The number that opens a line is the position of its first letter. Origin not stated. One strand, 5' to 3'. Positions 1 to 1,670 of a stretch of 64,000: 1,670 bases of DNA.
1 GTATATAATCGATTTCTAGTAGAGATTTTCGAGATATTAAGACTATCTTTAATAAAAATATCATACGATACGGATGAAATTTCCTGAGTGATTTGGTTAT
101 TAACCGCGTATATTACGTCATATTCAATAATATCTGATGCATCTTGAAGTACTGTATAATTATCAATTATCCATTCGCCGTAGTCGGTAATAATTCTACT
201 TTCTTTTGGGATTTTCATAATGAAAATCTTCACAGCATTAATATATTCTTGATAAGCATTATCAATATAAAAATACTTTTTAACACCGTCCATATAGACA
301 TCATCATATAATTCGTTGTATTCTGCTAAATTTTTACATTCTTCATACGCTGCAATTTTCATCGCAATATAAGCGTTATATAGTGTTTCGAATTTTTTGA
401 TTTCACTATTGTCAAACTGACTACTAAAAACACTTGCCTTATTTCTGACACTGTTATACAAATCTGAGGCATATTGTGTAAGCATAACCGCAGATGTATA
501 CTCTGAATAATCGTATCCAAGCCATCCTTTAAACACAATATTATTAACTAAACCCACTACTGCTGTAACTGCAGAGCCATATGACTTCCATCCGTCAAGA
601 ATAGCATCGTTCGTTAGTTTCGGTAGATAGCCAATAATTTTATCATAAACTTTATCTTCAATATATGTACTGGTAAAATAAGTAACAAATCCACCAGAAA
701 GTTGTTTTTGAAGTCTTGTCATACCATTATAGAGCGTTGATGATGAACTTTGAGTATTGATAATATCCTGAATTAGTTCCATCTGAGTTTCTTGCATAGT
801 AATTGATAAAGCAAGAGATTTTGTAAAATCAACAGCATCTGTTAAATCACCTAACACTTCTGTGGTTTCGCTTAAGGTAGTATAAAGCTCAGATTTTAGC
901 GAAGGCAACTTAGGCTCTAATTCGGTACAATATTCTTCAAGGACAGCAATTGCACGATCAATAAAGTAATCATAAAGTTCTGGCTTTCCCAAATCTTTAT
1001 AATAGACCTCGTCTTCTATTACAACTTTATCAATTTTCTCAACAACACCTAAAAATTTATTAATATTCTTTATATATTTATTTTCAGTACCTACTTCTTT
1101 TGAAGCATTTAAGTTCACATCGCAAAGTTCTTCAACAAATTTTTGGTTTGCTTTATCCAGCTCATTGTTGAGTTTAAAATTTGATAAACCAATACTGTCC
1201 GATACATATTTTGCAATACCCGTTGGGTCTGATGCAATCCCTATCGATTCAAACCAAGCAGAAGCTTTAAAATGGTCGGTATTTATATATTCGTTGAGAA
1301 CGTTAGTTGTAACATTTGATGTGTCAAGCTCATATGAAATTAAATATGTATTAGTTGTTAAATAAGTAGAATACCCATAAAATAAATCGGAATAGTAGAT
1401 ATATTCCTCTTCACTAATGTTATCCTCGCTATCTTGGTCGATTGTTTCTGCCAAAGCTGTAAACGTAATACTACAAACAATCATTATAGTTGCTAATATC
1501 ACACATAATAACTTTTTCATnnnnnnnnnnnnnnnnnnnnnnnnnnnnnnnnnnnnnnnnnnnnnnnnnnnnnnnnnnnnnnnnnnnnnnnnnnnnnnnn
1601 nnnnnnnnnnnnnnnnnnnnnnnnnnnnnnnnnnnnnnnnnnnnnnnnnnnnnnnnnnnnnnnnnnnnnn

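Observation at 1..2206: TIR-domain gene translationally coupled (ATGA) to a large signal-peptide protein instead of a known Thoeris-type effector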

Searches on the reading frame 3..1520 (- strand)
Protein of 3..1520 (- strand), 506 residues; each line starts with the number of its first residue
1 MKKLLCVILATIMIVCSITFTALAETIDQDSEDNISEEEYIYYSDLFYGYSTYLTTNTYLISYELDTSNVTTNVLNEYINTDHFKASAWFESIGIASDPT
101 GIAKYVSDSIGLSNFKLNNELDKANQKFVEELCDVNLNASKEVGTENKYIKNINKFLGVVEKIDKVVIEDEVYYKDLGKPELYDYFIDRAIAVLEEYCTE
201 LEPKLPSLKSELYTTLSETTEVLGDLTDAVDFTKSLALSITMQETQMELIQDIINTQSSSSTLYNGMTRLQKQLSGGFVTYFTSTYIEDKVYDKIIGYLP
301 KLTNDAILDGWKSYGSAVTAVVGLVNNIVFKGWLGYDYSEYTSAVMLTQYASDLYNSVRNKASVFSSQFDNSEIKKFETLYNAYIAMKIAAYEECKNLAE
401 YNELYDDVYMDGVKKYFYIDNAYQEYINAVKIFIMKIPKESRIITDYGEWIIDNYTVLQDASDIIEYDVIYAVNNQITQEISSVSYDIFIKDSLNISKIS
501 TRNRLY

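Call 4: search_protein_families(library=pfam, proteins=[window:3-1520:-], max_evalue=0.01)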
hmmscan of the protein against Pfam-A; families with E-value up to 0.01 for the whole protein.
window:3-1520:- (506 aa): 0 families

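Call 5: search_protein_families(library=padloc, proteins=[window:3-1520:-], max_evalue=0.01)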
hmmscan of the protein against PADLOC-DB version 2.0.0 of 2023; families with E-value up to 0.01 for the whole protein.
window:3-1520:- (506 aa): 0 families

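Call 6: search_protein_families(library=ncbifam, proteins=[window:3-1520:-], max_evalue=0.1)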
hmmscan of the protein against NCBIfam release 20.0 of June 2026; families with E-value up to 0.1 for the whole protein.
window:3-1520:- (506 aa): 0 families

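Call 8: find_homologous_proteins(query=window:3-1520:-, max_evalue=0.001)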
Query window:3-1520:- (506 aa): 4 proteins with E <= 0.001 among 8000 candidates.
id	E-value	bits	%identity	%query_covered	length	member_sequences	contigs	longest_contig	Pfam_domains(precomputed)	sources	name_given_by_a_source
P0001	1.5e-99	353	43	86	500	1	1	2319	-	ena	-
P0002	5.9e-99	351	42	89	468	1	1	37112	-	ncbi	-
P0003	8.4e-60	222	32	98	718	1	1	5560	-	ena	-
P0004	9.5e-28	116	27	97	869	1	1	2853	-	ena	-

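Call 10: find_encoding_contigs(protein=P0002, flank=10000)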
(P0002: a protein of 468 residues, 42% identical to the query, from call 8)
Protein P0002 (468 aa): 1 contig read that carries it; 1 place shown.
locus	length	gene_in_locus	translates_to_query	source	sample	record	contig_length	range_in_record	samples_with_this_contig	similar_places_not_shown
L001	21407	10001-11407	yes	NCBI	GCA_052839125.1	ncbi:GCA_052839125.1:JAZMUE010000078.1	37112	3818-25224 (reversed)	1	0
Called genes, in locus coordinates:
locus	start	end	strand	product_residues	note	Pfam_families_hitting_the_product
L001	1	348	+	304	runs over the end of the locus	PF00551:Formyl_trans_N, PF02911:Formyl_trans_C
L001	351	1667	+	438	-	PF01029:NusB, PF17125:Methyltr_RsmF_N (weak), PF22458:RsmF-B_ferredox, PF01189:Methyltr_RsmB-F, PF13847:Methyltransf_31 (weak)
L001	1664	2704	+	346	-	PF21016:RlmN_N, PF04055:Radical_SAM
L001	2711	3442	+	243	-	PF00481:PP2C (weak), PF13672:PP2C_2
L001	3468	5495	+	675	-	PF00069:Pkinase, PF07714:PK_Tyr_Ser-Thr, PF03109:ABC1 (weak), PF03793:PASTA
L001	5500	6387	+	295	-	PF16745:RsgA_N, PF03193:RsgA_GTPase, PF01926:MMR_HSR1 (weak)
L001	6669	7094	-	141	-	PF06114:Peptidase_M78 (weak)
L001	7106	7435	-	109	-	PF13443:HTH_26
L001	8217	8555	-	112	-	-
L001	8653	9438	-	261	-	PF00009:GTP_EFTU (faint), PF00350:Dynamin_N (faint), PF01926:MMR_HSR1, PF02421:FeoB_N (weak), PF04548:AIG1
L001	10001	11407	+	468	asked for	-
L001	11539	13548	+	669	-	-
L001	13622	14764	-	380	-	PF14659:Phage_int_SAM_3, PF22022:Phage_int_M (faint), PF00589:Phage_integrase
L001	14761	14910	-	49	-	-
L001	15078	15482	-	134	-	-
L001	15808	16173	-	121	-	PF13730:HTH_36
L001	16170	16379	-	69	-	PF12728:HTH_17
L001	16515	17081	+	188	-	-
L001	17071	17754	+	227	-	PF19553:DUF6076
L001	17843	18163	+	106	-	-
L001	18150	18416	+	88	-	-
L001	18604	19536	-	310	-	PF08843:AbiEii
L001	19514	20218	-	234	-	PF19570:DUF6088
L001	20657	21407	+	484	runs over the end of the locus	PF08867:FRG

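Call 11: find_encoding_contigs(protein=P0003, flank=10000)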
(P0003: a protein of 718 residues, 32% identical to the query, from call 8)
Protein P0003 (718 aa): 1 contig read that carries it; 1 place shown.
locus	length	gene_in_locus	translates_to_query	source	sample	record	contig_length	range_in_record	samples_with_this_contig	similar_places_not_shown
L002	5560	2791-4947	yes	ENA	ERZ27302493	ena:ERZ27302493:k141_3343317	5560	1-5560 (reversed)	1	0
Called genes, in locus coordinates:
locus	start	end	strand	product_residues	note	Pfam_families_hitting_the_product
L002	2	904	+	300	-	?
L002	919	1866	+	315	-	PF19789:DUF6273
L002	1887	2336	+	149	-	PF15956:DUF4760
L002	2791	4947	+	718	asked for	-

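Call 13: find_encoding_contigs(protein=P0001, flank=10000)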
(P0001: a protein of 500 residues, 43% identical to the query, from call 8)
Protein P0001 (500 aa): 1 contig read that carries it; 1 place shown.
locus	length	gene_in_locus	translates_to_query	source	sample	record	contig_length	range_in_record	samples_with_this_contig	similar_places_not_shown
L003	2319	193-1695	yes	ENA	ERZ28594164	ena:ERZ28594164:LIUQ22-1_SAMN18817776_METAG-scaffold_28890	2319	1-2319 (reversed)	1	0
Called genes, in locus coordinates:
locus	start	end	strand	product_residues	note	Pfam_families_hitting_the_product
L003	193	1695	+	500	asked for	-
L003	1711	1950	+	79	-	-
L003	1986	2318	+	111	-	?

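Call 19: find_related_loci(query=A1, collection=genome_contigs, flank=10000)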
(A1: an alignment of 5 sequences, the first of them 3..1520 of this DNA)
Query A1 (506 aa) in genome_contigs; peptide patterns used: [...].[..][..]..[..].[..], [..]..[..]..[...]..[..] (x = any residue, [..] = any of these).
343 stretches matched a pattern; 19 encode a relative of the query (tblastn E <= 1e-3); 19 distinct loci.
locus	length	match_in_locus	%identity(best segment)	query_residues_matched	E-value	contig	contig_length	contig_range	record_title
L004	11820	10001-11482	57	1-496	0e+0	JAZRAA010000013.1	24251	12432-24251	MAG: Acutalibacteraceae bacterium isolate T1900045150_TC20190144.MAGScoT_cleanbin_000002 SGB_4951_k141_2527166, whole ge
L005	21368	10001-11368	54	40-496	1e-156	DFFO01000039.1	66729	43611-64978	MAG TPA_asm: Lachnospiraceae bacterium UBA3774 UBA3774_contig_29722, whole genome shotgun sequence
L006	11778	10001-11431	47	1-471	1e-122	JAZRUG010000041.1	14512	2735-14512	MAG: Eubacteriales bacterium isolate T1900045337_YK20190026.MAGScoT_cleanbin_000013 SGB_6621_k141_418295, whole genome s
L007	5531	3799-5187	43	40-496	3e-108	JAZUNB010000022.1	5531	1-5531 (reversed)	MAG: Eubacteriales bacterium isolate T1900044890_TS20190356.MAGScoT_cleanbin_000005 SGB_3251_k141_269523, whole genome s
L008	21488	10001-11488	38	1-506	4e-84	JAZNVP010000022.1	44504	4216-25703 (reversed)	MAG: Oscillospiraceae bacterium isolate T1900044789_TS20190255.MAGScoT_cleanbin_000005 SGB_2637_k141_1152223, whole geno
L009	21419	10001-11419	32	1-473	2e-66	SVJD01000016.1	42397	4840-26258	MAG: Oscillospiraceae bacterium isolate SIG426 NODE_20105_length_42397_cov_7.331819, whole genome shotgun sequence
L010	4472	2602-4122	30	1-497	5e-55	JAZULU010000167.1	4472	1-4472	MAG: Clostridia bacterium isolate T1900044904_TS20190370.MAGScoT_cleanbin_000013 SGB_3303_k141_846380, whole genome shot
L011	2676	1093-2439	32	23-483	2e-53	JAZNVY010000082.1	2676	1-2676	MAG: Eubacteriales bacterium isolate T1900044787_TS20190253.MAGScoT_cleanbin_000019 SGB_2618_k141_1660583, whole genome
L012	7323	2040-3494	30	1-498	4e-52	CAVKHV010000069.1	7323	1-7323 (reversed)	Agathobacter sp. isolate H07659-L1_cleanbin_000003 genome assembly, contig: Spades_H07659-L1_contig_6415, whole genome s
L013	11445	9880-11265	30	2-472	3e-49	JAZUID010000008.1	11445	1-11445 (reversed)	MAG: Acutalibacteraceae bacterium isolate T1900045267_TH20190037.MAGScoT_cleanbin_000004 SGB_5880_k141_102093, whole gen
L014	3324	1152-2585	30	1-505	2e-48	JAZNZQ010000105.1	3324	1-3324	MAG: Eubacteriales bacterium isolate T1900044766_TS20190232.MAGScoT_cleanbin_000081 SGB_2417_k141_1783557, whole genome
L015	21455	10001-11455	54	1-489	4e-165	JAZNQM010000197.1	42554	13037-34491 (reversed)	MAG: Acutalibacteraceae bacterium isolate T1900044825_TS20190291.MAGScoT_cleanbin_000031 SGB_2863_k141_894584, whole gen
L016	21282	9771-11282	28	4-503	9e-38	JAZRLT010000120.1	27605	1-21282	MAG: Eubacteriales bacterium isolate T1900045429_YK20190120.MAGScoT_cleanbin_000059 SGB_7090_k141_731535, whole genome s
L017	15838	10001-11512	51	1-496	4e-161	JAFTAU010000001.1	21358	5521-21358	MAG: Lachnospiraceae bacterium isolate RGIG3649 Goat_Rumen.Co__c1722, whole genome shotgun sequence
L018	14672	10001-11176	28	4-409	1e-36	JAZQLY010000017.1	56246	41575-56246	MAG: Eubacteriales bacterium isolate T1900044607_TS20190073.MAGScoT_cleanbin_000047 SGB_764_k141_2422205, whole genome s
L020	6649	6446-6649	65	1-69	6e-19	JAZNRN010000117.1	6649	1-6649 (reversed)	MAG: Acutalibacteraceae bacterium isolate T1900044816_TS20190282.MAGScoT_cleanbin_000016 SGB_2814_k141_1161778, whole ge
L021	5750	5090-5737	26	36-253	1e-17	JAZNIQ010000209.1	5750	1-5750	MAG: Candidatus Fimenecus sp. isolate T1900044684_TS20190150.MAGScoT_cleanbin_000038 SGB_1712_k141_1147539, whole genome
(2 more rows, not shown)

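Call 25: search_protein_families(library=pfam, proteins=[L004:9357-10004:+, L005:9485-9856:+, L020:6041-6337:+, L013:8922-9605:+, L017:8875-9426:+, L018:9043-9441:+, L001:11539-13548:+, L021:4158-4520:+, L012:823-1665:+, L009:9517-9900:-], max_evalue=0.01)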
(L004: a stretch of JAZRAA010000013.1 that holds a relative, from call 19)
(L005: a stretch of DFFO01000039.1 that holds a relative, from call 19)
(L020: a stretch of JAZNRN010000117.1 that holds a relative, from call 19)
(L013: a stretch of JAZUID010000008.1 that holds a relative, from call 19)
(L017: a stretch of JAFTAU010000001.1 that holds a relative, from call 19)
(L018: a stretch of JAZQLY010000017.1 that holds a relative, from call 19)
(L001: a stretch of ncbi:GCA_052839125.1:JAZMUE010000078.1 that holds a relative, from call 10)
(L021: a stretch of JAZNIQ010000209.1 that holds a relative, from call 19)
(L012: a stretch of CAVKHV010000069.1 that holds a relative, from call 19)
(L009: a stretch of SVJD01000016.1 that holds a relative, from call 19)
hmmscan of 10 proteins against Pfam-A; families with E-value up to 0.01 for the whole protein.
L004:9357-10004:+ (215 aa): 0 families

L005:9485-9856:+ (123 aa): 0 families

L020:6041-6337:+ (98 aa): 1 family
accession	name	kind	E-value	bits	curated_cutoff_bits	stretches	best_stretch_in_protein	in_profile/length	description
PF20648.2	DUF6809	-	3e-25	89.3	27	1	1-84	1-84/85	Family of unknown function (DUF6809)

L013:8922-9605:+ (227 aa): 2 families
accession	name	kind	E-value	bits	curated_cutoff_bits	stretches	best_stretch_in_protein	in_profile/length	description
PF00239.26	Resolvase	-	1.8e-27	96.7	23.3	1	30-174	1-144/145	Resolvase, N terminal domain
PF13384.12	HTH_23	-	0.0035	17.5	24.6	1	189-223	9-42/50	Homeodomain-like domain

L017:8875-9426:+ (183 aa): 1 family
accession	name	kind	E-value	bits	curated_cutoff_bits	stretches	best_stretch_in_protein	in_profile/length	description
PF18181.6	SLATT_1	-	0.00065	20.2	26.3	1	4-94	15-101/122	SMODS and SLOG-associating 2TM effector domain 1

L018:9043-9441:+ (132 aa): 1 family
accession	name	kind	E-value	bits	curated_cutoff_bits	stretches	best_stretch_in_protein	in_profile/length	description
PF14198.11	TnpV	-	6e-40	136.1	27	1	20-130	1-111/111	Transposon-encoded protein TnpV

L001:11539-13548:+ (669 aa): 0 families

L021:4158-4520:+ (120 aa): 1 family
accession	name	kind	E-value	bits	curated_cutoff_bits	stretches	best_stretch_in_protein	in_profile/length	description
PF21983.2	NikA-like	-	1.9e-10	41.1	27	1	2-71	1-68/72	Mobilization protein NikA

L012:823-1665:+ (280 aa): 4 families
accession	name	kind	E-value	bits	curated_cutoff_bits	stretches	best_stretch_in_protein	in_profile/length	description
PF00589.27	Phage_integrase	-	8.5e-24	84.7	27.1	1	105-263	2-167/172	Phage integrase family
PF02899.23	Phage_int_SAM_1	-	1.5e-10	41.7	22.3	1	11-82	1-79/83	Phage integrase, N-terminal SAM-like domain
PF13495.12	Phage_int_SAM_4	-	4e-06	27.6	27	1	12-80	3-76/85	Phage integrase, N-terminal SAM-like domain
PF13102.12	Phage_int_SAM_5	-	9.6e-05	23.1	22.3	1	6-54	46-94/98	Phage integrase SAM-like domain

L009:9517-9900:- (127 aa): 4 families
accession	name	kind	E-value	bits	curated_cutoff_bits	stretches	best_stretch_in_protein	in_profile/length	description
PF01381.28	HTH_3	-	7.5e-15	55.1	23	1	32-83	1-52/55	Helix-turn-helix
PF13560.12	HTH_31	-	6.8e-10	39.5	27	1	28-83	2-58/64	Helix-turn-helix domain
PF13443.12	HTH_26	-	2e-09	38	22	1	31-90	1-61/63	Cro/C1-type HTH DNA-binding domain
PF12844.13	HTH_19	-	4.9e-09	36.4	30.2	1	29-87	1-59/64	Helix-turn-helix domain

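Call 27: predict_structure(alignment_id=A1)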
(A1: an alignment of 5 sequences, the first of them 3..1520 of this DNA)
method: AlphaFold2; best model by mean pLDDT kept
length: 506 residues; sequences in the alignment: 5
mean_pLDDT: 58.6   pTM: 0.56
mean pLDDT of the five models: 58.6, 57.0, 55.5, 47.7, 47.4
residues with pLDDT >= 90: 1; 70-90: 159; 50-70: 184; < 50: 162
segments of 3 or more residues with pLDDT < 50: 1-3, 18-38, 96-118, 140-146, 291-336, 446-506
pLDDT, mean of each block of 10 residues (from residue 1): 61 54 31 40 66 77 88 84 67 48 42 40 59 58 50 61 64 72 73 66 66 64 67 63 65 72 64 58 53 38 38 33 30 45 75 83 72 74 83 84 81 83 79 77 51 31 30 32 31 29 24
secondary structure, 60 per line:
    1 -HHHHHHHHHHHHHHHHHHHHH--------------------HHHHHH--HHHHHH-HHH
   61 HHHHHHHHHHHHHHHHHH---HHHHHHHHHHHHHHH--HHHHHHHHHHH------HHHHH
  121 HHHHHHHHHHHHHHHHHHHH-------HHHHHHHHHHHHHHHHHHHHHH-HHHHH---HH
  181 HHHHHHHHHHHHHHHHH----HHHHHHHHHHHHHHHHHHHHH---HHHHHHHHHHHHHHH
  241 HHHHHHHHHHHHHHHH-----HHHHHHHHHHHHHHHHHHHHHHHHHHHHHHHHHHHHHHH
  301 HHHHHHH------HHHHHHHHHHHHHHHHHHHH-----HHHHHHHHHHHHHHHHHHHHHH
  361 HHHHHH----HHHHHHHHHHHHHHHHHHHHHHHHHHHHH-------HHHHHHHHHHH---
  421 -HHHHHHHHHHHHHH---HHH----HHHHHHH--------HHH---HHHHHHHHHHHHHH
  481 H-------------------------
elements in order: H2-22 H43-48 H51-56 H58-78 H82-96 H99-109 H116-140 H148-169 H171-175 H179-197 H202-222 H226-256 H262-307 H314-333 H339-366 H371-399 H407-417 H422-435 H446-452 H467-481

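Call 29: search_protein_representatives(alignment_id=A1)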
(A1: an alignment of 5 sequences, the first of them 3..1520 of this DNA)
Query: 5 sequences, 680 profile positions. Proteins with E-value up to 0.001 (for the whole library): 403; up to 1e-10: 301; up to 1e-30: 138. The best 150 are listed.
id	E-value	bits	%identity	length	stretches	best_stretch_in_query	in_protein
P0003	0.0e+00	1035.9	-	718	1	1-680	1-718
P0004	4.8e-285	964.0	-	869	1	1-680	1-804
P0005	3.2e-209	713.4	-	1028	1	2-646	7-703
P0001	3.9e-209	713.1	-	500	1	1-502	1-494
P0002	4.8e-209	712.8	-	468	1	1-462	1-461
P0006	4.1e-207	706.4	-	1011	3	1-550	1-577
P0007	3.3e-198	677.0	-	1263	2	1-506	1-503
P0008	2.6e-189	647.6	-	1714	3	1-610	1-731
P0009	8.7e-189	645.9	-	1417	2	1-603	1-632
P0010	5.1e-188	643.3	-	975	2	1-644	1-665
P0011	7.8e-181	619.6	-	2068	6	36-503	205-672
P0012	4.0e-180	617.2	-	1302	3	37-639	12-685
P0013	1.2e-175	602.4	-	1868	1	5-645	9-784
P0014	1.1e-173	596.0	-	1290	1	1-654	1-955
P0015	7.7e-173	593.2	-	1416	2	1-599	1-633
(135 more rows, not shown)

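Call 31: fold_search(model_id=the predicted structure, library=pdb)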
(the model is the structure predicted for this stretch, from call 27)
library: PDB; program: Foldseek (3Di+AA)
matches with E <= 10: 310; with E <= 0.001: 0
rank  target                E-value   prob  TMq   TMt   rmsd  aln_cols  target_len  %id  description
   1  7rtu_B                1.5e-01  0.18  0.11  0.14  34.3       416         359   12  Cryo-EM structure of a TTYH2 trans-dimer (released 2021-08-25)
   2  6rw8_A                4.3e-01  0.08  0.08  0.02  45.3       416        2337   11  Cryo-EM structure of Xenorhabdus nematophila XptA1 (released 2019-10-23)
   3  8hao_I                5.5e-01  0.16  0.12  0.16  17.4       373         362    9  Human parathyroid hormone receptor-1 dimer (released 2022-12-21)
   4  8hao_R                6.2e-01  0.16  0.14  0.17  17.1       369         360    9  Human parathyroid hormone receptor-1 dimer (released 2022-12-21)
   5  3owa_A                6.7e-01  0.25  0.16  0.14  24.2       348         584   12  Crystal Structure of Acyl-CoA Dehydrogenase complexed with FAD from Bacillus anthracis (released 2010-10-13)
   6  7rtt_B                7.0e-01  0.16  0.14  0.16  36.8       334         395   11  Cryo-EM structure of a TTYH2 cis-dimer (released 2021-08-25)
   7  5ogk_E                7.6e-01  0.15  0.14  0.21  21.7       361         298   12  Crystal structure of a nucleotide sugar transporter with bound nucleotide sugar. (released 2017-11-22)
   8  9drl_B                8.0e-01  0.12  0.14  0.16  26.2       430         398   13  Cryo-EM structure of the T33-549 tetrahedral cage (released 2025-08-06)
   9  8bzy_A                8.7e-01  0.11  0.13  0.15  23.0       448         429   11  Structure of SLC40/ferroportin in complex with vamifeport and synthetic nanobody Sy3 in occluded conformation (released 2023-03-22)
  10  7uni_C                9.8e-01  0.28  0.16  0.27  16.3       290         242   10  De novo designed chlorophyll dimer protein with Zn pheophorbide a methyl ester, SP2-ZnPPaM (released 2023-04-19)
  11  6h6e_A                1.0e+00  0.06  0.08  0.02  47.4       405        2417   10  PTC3 holotoxin complex from Photorhabdus luminecens in prepore state (TcdA1, TcdB2, TccC3) (released 2018-10-03)
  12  9bud_R                1.1e+00  0.10  0.12  0.14  16.7       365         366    9  Human calcitonin Receptor in complex with Gs and cagrilintide in the CT-like conformation (released 2025-04-23)
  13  8ug7_A                1.1e+00  0.08  0.12  0.14  24.5       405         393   10  Mus musculus Otopetrin 2 (mOTOP2) in pH 8.0 (released 2024-08-21)
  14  8b4o_A                1.1e+00  0.06  0.11  0.12  26.4       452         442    8  Cryo-EM structure of cytochrome bd oxidase from C. glutamicum (released 2022-12-28)
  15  7sqc_1K               1.1e+00  0.05  0.08  0.10  45.9       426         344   11  Ciliary C1 central pair apparatus isolated from Chlamydomonas reinhardtii (released 2022-04-13)
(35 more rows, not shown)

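Call 32: search_protein_families(library=pfam, proteins=[P0005, P0006, P0007, P0008, P0009, P0003, P0004, P0010], max_evalue=0.001)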
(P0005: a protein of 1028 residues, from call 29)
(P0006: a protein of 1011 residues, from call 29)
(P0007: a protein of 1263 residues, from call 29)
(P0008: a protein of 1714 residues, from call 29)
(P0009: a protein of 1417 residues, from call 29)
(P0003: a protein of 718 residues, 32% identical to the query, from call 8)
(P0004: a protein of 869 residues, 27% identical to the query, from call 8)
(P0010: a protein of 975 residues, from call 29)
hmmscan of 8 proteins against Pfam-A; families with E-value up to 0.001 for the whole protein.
P0005 (1028 aa): 0 families

P0006 (1011 aa): 0 families

P0007 (1263 aa): 0 families

P0008 (1714 aa): 4 families
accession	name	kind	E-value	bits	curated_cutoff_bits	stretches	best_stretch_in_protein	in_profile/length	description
PF13306.12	LRR_5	-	1.2e-62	209.9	27.7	2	1101-1225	1-123/127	BspA type Leucine rich repeat region (6 copies)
PF18998.6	Flg_new_2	-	7.7e-09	35.9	23.6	1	955-1024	2-72/73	Divergent InlB B-repeat domain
PF13855.12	LRR_8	-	2.9e-08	33.8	27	0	1215-1255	14-53/61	Leucine rich repeat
PF09479.16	Flg_new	-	0.00073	20.1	27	0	954-1007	1-52/65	Listeria-Bacteroides repeat domain (List_Bact_rpt)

P0009 (1417 aa): 2 families
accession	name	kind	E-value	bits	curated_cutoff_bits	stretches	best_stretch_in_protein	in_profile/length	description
PF13306.12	LRR_5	-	1.2e-32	113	27.7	2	1156-1273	2-117/127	BspA type Leucine rich repeat region (6 copies)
PF18998.6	Flg_new_2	-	1.1e-12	48.2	23.6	1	866-931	7-71/73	Divergent InlB B-repeat domain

P0003 (718 aa): 0 families

P0004 (869 aa): 0 families

P0010 (975 aa): 2 families
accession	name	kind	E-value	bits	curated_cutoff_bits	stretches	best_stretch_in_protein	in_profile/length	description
PF13517.12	FG-GAP_3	-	1.2e-05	26.3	26.9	0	867-929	5-60/61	FG-GAP-like repeat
PF00404.24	Dockerin_1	-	1.9e-05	25.2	22.9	1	917-952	1-36/57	Dockerin type I domain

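Call 68: search_protein_families(library=pfam, proteins=[L004:9357-10001:+], max_evalue=0.01)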
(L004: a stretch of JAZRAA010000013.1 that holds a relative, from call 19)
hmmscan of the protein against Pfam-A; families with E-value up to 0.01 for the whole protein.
L004:9357-10001:+ (215 aa): 0 families
